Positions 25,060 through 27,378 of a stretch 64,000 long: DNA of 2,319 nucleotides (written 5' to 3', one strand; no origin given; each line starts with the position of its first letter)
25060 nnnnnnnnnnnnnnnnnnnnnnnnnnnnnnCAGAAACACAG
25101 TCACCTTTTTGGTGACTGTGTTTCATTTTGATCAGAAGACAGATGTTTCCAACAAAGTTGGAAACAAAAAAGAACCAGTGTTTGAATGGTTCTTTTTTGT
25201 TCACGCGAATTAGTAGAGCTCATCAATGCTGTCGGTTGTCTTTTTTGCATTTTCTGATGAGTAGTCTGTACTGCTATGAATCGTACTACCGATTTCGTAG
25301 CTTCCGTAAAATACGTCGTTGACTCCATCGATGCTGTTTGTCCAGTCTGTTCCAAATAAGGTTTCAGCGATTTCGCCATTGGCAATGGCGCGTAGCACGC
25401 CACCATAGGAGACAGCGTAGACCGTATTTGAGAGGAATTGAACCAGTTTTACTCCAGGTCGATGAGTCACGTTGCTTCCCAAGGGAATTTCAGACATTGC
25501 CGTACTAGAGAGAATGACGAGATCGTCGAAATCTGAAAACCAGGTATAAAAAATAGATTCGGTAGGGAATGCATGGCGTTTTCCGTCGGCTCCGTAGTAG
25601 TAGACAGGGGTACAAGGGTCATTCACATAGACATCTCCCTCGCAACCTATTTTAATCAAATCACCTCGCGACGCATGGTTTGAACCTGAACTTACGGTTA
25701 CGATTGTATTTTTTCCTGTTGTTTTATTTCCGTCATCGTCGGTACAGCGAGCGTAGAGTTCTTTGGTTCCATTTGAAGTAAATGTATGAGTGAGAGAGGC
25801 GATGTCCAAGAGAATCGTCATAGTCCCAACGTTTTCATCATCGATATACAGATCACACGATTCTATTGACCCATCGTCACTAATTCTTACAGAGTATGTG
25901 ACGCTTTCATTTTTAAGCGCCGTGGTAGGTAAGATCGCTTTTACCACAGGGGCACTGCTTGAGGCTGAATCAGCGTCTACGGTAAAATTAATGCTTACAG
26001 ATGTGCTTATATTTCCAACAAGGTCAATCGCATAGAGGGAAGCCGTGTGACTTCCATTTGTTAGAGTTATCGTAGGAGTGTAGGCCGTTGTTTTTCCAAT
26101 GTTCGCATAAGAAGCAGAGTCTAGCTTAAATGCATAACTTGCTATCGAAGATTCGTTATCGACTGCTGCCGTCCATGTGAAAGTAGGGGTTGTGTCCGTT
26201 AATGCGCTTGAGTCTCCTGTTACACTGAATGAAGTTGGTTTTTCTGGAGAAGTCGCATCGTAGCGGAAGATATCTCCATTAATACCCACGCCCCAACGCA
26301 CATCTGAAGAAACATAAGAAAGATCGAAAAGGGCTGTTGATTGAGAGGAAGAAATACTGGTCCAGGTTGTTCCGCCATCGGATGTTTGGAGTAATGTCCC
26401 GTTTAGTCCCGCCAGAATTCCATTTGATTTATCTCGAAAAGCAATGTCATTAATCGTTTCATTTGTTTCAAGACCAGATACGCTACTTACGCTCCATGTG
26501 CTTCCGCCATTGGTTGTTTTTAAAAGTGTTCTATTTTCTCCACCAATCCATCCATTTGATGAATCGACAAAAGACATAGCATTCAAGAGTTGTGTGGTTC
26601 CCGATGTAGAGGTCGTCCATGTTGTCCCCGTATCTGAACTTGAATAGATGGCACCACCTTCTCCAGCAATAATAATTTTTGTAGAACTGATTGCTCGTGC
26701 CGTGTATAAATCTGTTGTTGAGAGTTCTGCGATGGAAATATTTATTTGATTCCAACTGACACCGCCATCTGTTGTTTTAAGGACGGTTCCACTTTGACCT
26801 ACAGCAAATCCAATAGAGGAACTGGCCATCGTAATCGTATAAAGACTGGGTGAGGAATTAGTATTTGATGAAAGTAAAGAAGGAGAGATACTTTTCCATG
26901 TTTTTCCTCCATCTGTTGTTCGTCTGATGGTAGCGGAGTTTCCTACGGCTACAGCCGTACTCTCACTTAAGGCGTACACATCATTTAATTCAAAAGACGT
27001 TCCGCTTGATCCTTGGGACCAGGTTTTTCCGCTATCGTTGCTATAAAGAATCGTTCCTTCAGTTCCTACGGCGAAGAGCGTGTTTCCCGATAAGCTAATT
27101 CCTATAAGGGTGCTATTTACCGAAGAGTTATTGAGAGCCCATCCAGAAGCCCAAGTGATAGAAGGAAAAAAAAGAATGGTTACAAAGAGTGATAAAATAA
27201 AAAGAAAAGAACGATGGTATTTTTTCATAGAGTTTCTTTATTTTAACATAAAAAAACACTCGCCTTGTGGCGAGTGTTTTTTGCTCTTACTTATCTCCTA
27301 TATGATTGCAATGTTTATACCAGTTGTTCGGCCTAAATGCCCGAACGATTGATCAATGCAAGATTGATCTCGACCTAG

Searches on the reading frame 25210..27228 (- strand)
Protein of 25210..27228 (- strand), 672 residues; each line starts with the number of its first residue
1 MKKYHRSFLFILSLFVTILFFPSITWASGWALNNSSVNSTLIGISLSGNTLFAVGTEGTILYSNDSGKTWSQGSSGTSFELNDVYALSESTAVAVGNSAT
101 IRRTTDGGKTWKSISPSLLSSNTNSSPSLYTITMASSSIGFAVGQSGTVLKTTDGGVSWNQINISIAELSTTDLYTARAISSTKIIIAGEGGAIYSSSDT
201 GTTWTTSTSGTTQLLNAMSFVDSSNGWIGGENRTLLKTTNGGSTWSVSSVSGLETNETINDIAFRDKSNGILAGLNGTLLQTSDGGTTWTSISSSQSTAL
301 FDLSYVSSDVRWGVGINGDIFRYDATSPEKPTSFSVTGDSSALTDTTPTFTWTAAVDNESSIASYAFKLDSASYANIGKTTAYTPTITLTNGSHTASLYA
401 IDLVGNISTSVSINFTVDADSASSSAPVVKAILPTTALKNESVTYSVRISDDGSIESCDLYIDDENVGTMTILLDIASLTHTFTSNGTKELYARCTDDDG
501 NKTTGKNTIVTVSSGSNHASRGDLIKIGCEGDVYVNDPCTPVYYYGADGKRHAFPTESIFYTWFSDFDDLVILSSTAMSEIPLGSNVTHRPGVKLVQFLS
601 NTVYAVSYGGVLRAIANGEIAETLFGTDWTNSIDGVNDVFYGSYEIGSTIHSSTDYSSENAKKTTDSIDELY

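Call 64: search_protein_families(library=pfam, proteins=[window:25210-27228:-], max_evalue=0.0001)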
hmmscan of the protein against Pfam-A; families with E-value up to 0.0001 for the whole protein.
window:25210-27228:- (672 aa): 4 families
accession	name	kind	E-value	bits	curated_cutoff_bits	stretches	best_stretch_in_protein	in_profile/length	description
PF14870.12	PSII_BNR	-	6.4e-32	111.4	27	2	81-211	20-144/303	Photosynthesis system II assembly factor YCF48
PF15902.12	Sortilin-Vps10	-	2.2e-13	50.3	33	0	148-223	2-78/446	Sortilin, neurotensin receptor 3,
PF19077.6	Big_13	-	1.4e-05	26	27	1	339-418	17-101/102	Bacterial Ig-like domain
PF18911.6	PKD_4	-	4e-05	24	27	0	425-510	2-83/85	PKD domain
